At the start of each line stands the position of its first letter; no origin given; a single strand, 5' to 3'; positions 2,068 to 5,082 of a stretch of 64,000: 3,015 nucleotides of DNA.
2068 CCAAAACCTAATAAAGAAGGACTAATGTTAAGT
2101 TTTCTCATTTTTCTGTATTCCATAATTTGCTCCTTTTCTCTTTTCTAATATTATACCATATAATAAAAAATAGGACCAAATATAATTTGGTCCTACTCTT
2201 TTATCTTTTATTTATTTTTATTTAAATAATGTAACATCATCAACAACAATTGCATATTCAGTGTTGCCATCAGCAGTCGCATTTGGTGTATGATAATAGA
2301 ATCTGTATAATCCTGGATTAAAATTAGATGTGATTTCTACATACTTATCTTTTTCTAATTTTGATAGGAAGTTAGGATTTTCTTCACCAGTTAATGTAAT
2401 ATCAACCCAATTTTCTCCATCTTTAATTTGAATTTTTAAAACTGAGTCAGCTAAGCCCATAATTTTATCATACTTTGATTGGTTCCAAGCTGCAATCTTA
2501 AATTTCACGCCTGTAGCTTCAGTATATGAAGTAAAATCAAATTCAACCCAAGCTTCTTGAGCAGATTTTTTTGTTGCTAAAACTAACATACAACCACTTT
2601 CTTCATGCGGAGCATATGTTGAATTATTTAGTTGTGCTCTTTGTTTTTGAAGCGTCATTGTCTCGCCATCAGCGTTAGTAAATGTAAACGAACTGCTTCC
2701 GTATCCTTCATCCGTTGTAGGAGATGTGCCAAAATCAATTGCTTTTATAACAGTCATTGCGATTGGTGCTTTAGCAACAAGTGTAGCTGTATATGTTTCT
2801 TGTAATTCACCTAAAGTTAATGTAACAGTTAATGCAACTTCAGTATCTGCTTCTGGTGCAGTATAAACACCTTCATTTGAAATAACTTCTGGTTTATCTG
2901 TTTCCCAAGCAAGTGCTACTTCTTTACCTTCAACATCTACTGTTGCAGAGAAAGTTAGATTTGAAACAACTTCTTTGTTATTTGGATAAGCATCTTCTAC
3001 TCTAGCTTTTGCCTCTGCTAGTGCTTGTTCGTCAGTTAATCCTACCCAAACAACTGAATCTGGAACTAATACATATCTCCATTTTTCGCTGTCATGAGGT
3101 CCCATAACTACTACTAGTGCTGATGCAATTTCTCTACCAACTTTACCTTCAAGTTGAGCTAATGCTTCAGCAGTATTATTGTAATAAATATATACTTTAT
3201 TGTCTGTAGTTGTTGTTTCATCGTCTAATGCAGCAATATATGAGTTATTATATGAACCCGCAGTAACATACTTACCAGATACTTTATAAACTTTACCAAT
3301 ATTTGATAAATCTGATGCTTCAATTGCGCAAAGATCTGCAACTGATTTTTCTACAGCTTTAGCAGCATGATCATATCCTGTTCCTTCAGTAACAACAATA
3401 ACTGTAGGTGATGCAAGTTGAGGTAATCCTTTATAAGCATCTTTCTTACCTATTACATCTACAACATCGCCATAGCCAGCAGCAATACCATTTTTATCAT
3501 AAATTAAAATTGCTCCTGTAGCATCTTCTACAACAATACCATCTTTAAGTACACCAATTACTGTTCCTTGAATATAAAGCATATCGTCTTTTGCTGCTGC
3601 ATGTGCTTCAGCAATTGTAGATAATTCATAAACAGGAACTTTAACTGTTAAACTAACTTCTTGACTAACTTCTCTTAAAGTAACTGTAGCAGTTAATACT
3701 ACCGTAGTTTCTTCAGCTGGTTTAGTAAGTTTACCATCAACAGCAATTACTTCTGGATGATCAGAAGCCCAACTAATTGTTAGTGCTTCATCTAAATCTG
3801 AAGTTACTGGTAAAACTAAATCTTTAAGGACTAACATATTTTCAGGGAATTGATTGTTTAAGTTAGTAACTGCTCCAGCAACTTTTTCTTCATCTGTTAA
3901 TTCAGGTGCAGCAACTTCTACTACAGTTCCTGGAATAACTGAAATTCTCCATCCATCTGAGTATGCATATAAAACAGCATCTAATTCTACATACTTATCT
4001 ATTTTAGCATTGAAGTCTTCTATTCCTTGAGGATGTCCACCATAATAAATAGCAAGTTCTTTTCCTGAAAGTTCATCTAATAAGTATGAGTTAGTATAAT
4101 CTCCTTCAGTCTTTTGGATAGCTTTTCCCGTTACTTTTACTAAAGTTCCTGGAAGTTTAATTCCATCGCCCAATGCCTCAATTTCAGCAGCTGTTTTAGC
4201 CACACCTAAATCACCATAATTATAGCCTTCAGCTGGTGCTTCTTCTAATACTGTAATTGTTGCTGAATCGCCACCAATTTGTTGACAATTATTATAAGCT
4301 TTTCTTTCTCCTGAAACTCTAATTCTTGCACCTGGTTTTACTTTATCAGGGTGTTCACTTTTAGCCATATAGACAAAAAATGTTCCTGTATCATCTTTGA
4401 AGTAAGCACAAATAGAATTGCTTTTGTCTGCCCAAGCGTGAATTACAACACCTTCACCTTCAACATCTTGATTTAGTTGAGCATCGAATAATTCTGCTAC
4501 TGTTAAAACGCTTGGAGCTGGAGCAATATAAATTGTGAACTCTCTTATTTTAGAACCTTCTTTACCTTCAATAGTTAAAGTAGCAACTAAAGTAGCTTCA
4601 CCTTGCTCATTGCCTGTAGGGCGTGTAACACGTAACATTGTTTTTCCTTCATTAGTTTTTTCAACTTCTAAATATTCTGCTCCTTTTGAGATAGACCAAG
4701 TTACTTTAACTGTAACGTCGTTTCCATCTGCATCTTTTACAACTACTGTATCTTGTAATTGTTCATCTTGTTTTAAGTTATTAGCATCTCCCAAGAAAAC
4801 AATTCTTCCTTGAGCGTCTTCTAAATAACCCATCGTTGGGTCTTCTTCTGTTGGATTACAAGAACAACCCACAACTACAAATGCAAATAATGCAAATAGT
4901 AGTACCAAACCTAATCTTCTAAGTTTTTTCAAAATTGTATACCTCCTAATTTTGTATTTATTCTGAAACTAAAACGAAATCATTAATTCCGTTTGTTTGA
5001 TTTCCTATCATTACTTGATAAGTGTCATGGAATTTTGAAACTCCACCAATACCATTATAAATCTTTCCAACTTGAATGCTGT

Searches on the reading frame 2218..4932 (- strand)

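Call 90: search_protein_families(library=pfam, proteins=[window:2218-4932:-], max_evalue=0.00001)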
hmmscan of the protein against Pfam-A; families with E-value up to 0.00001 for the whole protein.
window:2218-4932:- (904 aa): 1 family
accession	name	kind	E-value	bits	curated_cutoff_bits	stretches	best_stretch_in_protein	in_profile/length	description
PF20578.4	aBig_2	-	1.3e-19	70.2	27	2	367-432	20-86/89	Atrophied bacterial Ig domain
